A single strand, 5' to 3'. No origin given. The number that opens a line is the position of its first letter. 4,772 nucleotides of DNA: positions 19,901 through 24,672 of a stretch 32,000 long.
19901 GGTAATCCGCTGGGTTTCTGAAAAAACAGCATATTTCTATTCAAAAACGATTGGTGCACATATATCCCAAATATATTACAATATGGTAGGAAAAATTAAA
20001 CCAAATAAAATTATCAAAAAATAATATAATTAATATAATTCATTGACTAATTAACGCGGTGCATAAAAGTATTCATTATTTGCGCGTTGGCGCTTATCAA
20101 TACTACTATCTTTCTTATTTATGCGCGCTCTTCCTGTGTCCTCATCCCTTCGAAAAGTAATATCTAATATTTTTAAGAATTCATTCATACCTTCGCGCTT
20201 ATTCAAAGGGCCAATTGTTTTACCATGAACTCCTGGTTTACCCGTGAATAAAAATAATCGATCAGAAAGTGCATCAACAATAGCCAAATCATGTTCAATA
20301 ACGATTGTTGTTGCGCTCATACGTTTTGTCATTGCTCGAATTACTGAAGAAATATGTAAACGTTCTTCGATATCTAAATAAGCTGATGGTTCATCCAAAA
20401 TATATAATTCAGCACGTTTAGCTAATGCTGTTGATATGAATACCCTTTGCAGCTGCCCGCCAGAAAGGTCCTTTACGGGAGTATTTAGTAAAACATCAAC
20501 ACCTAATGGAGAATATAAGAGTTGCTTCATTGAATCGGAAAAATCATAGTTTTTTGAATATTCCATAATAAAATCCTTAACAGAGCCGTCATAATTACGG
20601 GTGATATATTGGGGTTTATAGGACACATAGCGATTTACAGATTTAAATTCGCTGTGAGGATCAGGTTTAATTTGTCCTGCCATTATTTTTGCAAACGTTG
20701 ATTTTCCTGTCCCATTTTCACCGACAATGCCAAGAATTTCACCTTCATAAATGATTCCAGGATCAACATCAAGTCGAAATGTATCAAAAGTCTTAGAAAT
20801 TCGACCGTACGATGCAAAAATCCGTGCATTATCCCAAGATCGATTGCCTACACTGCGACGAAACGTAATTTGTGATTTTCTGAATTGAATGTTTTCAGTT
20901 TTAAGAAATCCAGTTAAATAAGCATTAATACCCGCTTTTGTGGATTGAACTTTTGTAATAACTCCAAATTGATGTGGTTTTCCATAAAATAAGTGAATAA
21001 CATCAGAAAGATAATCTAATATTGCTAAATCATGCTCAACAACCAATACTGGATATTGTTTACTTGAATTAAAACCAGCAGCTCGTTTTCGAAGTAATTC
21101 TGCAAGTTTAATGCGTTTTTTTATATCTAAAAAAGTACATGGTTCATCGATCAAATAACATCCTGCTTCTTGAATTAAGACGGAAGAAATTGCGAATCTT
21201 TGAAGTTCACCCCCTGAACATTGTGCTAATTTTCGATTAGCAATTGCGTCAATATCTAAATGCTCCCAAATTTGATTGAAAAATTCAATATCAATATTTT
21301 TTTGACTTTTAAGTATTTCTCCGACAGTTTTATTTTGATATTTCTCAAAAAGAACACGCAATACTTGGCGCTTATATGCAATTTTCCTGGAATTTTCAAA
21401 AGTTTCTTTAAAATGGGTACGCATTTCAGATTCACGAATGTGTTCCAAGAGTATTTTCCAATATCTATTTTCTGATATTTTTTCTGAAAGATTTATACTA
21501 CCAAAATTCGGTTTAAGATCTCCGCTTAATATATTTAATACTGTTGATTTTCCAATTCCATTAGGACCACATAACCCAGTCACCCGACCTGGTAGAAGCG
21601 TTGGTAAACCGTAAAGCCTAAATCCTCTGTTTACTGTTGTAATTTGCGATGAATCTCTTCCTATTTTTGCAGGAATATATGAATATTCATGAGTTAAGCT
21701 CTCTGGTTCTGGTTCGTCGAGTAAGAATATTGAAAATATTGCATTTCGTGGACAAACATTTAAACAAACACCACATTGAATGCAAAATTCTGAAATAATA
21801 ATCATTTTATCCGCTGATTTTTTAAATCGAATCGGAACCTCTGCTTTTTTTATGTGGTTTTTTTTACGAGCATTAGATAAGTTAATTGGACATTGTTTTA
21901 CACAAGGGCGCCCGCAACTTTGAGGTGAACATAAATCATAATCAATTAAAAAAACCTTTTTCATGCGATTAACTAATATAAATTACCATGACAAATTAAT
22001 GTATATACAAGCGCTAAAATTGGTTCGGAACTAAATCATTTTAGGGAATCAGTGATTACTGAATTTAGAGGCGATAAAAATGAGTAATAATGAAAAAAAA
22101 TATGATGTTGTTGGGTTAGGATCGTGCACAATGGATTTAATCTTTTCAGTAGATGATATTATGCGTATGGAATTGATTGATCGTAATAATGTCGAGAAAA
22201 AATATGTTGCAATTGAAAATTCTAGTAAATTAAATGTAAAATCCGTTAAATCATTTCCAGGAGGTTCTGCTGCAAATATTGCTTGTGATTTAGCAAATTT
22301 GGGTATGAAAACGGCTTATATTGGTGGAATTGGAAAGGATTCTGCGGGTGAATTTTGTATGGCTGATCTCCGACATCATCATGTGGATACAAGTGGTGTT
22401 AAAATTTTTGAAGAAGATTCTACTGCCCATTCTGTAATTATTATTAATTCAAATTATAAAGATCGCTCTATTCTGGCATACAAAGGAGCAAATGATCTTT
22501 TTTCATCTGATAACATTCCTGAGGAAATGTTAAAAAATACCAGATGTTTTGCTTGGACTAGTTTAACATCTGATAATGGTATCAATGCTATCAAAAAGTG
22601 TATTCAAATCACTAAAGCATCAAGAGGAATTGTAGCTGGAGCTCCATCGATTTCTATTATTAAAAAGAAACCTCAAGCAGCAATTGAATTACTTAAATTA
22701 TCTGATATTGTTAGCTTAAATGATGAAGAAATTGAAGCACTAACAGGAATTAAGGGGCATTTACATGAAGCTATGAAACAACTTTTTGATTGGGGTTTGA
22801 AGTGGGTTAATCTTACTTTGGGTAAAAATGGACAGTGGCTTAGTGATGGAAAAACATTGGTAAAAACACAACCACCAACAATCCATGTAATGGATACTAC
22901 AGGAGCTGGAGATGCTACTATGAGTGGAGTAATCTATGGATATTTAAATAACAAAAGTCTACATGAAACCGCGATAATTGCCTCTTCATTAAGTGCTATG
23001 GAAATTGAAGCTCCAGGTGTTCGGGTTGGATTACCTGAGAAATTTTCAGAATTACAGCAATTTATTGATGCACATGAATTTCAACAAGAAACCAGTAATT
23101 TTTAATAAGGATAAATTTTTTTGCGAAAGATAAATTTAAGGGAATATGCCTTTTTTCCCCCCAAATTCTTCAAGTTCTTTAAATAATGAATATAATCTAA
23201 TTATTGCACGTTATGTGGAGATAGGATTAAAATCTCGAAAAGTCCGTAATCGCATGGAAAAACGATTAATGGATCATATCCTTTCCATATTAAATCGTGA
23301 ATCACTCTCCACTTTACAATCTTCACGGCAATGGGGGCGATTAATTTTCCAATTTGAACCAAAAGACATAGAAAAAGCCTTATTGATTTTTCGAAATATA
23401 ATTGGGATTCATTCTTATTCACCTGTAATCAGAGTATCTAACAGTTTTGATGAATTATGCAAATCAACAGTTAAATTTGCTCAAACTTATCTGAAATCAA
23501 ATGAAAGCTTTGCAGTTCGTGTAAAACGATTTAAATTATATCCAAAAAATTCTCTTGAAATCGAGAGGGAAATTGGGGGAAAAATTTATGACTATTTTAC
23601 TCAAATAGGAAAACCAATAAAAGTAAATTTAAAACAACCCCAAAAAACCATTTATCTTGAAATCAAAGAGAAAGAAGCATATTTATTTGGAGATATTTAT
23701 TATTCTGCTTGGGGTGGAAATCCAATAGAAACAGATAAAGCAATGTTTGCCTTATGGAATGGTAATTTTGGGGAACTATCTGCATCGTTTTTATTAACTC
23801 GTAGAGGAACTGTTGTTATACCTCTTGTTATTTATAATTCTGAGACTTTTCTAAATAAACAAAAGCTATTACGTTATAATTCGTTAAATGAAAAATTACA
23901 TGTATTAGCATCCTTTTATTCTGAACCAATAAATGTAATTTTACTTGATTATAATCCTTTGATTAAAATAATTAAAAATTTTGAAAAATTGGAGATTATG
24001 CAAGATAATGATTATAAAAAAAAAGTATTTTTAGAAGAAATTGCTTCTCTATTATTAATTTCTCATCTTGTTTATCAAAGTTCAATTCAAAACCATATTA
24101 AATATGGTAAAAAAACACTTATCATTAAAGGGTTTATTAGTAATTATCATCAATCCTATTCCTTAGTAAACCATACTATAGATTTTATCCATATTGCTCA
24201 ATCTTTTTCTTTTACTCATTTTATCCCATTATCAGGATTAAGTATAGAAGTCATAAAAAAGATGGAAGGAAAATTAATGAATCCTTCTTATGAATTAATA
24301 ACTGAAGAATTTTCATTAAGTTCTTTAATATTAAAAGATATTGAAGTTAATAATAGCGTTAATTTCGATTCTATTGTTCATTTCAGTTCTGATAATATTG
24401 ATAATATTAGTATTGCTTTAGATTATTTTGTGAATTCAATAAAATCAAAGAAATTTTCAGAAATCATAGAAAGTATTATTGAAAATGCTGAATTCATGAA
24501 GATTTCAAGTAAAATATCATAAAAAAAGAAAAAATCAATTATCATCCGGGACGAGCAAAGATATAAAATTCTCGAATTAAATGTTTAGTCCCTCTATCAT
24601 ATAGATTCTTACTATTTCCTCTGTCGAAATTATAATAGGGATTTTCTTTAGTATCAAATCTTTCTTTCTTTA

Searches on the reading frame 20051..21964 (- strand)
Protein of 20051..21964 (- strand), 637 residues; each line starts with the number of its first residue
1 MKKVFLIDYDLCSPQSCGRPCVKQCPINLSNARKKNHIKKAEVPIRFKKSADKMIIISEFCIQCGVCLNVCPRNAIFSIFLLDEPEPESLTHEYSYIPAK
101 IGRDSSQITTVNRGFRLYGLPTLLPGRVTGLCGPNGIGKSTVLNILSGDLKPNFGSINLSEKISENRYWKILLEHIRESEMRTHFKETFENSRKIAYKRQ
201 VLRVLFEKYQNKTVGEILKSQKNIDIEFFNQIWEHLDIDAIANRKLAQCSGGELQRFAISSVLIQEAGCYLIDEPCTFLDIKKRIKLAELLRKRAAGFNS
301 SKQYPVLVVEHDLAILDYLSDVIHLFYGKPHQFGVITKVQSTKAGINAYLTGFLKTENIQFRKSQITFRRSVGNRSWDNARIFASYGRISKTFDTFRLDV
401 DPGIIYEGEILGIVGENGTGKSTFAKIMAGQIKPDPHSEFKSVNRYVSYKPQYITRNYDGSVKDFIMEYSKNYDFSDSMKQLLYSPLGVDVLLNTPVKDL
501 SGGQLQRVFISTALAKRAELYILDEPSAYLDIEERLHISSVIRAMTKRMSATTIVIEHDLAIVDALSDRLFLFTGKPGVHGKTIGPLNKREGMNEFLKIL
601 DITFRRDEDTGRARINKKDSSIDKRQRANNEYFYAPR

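Call 18: search_protein_families(library=pfam, proteins=[window:20051-21964:-])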
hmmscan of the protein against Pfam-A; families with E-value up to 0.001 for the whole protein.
window:20051-21964:- (637 aa): 23 families
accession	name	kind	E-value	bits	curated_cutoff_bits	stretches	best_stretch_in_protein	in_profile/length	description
PF00005.33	ABC_tran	-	1e-40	139.9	25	2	123-276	8-136/137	ABC transporter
PF02463.25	SMC_N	-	2.8e-13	50.2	40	1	124-295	22-187/220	RecF/RecN/SMC N terminal domain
PF13304.12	AAA_21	-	5e-11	43.7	27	0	128-198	1-73/304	AAA domain, putative AbiEii toxin, Type IV TA system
PF13476.12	AAA_23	-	5.5e-08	34.1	27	1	127-259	20-149/201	AAA domain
PF00004.35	AAA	-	7.1e-08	33.4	21.2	0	131-195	3-56/131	ATPase family associated with various cellular activities (AAA)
PF03193.22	RsgA_GTPase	-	1.4e-06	28.7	30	1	114-158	94-138/174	RsgA GTPase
PF00037.32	Fer4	-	2.4e-06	27.6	21.1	1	55-76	2-23/24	4Fe-4S binding domain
PF12837.12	Fer4_6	-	7.5e-06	26.1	25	1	58-76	6-24/24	4Fe-4S binding domain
PF13175.12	AAA_15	-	1.1e-05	25.7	32.1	0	128-214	25-91/374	AAA ATPase domain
PF12838.12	Fer4_7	-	1.6e-05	25.7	27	1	16-75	4-52/52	4Fe-4S dicluster domain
PF13187.11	Fer4_9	-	2e-05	25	27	1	16-76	4-52/52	4Fe-4S dicluster domain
PF13401.12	AAA_22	-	2.7e-05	24.9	27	0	410-494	7-65/130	AAA domain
PF00910.28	RNA_helicase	-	3.7e-05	24.6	21.5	0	413-444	3-38/105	RNA helicase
PF12797.12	Fer4_2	-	0.00018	21.7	24.5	1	53-72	2-21/22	4Fe-4S binding domain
PF13237.11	Fer4_10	-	0.00019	21.7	25.5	0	7-72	4-53/53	4Fe-4S dicluster domain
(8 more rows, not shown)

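Call 35: find_related_loci(query=window:20051-21964:-, collection=genome_contigs, flank=3000)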
Query window:20051-21964:- (637 aa) in genome_contigs; peptide patterns used: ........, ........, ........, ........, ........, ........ (x = any residue, [..] = any of these).
83 stretches matched a pattern; 10 encode a relative of the query (tblastn E <= 1e-3); 10 distinct loci.
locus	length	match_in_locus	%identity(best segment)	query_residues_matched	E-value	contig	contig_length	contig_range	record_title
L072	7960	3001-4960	80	1-637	0e+0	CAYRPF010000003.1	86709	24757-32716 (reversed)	MAG TPA_asm: uncultured archaeon isolate binchicken_co256_1 genome assembly, contig: NODE_167_length_86709_cov_7.510225,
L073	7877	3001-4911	78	1-637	0e+0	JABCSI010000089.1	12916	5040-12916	MAG: Promethearchaeota archaeon isolate HM1_B6_4 NODE_2609_length_12916_cov_0.515130, whole genome shotgun sequence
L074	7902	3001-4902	73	1-637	0e+0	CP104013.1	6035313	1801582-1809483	Candidatus Lokiarchaeum ossiferum isolate Loki-B35 chromosome, complete genome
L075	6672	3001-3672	23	362-573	2e-10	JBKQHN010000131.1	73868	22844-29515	MAG: Beijerinckiaceae bacterium isolate BAr1A1B1C__bin_100 BAr1A1B1C_000000231118, whole genome shotgun sequence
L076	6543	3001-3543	27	126-564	6e-10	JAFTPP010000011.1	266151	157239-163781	MAG: Lachnospiraceae bacterium isolate RGIG4034 Roe_deer_Cecum-5__c3815, whole genome shotgun sequence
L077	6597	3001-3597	22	122-591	6e-10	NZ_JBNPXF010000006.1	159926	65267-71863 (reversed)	Kroppenstedtia sanguinis strain DSM 45749 Ga0454066_06, whole genome shotgun sequence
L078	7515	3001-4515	27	126-575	1e-9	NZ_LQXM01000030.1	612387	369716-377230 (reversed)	Rossellomorea aquimaris TF-12 strain TF12 Cont49, whole genome shotgun sequence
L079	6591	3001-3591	26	369-559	2e-9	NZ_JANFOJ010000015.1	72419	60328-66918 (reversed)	Sporolactobacillus sp. STSJ-5 15, whole genome shotgun sequence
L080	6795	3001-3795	25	126-576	3e-9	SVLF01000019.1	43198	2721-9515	MAG: Oscillospiraceae bacterium isolate SIG480 NODE_4597_length_43198_cov_1.741357, whole genome shotgun sequence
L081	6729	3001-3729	23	126-584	2e-7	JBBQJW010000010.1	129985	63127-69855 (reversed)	MAG: Chitinophagales bacterium isolate Co_metawrap_664 Cmw_664_k141_10753096_length_129985_cov_16.9990, whole genome sho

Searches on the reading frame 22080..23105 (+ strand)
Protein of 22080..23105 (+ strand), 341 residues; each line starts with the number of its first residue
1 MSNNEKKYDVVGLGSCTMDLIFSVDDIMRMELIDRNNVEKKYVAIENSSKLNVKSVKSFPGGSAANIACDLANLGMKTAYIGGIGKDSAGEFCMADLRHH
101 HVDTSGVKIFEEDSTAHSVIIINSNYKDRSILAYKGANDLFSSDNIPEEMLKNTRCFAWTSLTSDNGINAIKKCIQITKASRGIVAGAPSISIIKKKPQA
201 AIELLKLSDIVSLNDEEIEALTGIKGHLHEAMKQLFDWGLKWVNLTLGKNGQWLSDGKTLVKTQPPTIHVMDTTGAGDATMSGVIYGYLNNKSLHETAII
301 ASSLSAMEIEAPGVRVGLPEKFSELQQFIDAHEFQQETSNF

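Call 18: search_protein_families(library=pfam, proteins=[window:22080-23105:+])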
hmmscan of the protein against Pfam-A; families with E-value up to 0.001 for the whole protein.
window:22080-23105:+ (341 aa): 2 families
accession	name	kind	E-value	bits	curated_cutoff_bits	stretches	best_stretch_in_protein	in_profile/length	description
PF00294.29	PfkB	-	5.4e-51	174.2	25.8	1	19-320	2-301/302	pfkB family carbohydrate kinase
PF08543.17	Phos_pyr_kin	-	0.00034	20.5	27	1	201-299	112-221/246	Phosphomethylpyrimidine kinase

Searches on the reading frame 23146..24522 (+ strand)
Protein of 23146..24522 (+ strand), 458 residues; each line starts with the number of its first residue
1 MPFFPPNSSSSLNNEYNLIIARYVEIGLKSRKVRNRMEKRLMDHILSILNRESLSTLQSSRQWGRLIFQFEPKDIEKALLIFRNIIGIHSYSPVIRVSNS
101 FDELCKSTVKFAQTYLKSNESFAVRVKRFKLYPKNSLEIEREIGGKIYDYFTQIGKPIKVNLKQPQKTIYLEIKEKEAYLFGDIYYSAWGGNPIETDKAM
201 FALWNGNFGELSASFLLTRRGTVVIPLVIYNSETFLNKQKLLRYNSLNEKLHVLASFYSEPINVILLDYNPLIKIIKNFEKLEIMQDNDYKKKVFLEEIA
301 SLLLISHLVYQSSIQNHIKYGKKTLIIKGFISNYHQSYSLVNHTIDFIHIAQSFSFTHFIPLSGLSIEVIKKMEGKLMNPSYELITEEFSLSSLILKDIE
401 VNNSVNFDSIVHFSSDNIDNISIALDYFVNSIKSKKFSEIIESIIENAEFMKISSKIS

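Call 18: search_protein_families(library=pfam, proteins=[window:23146-24522:+])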
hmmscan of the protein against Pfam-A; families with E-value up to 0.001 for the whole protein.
window:23146-24522:+ (458 aa): 2 families
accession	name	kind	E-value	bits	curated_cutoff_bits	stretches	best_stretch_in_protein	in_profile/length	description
PF22025.1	ThiI_fer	-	6.2e-12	46.2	25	1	19-92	2-72/72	ThiI ferredoxin-like domain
PF02926.22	THUMP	-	2.2e-11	44.4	20.6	1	99-181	2-82/84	THUMP domain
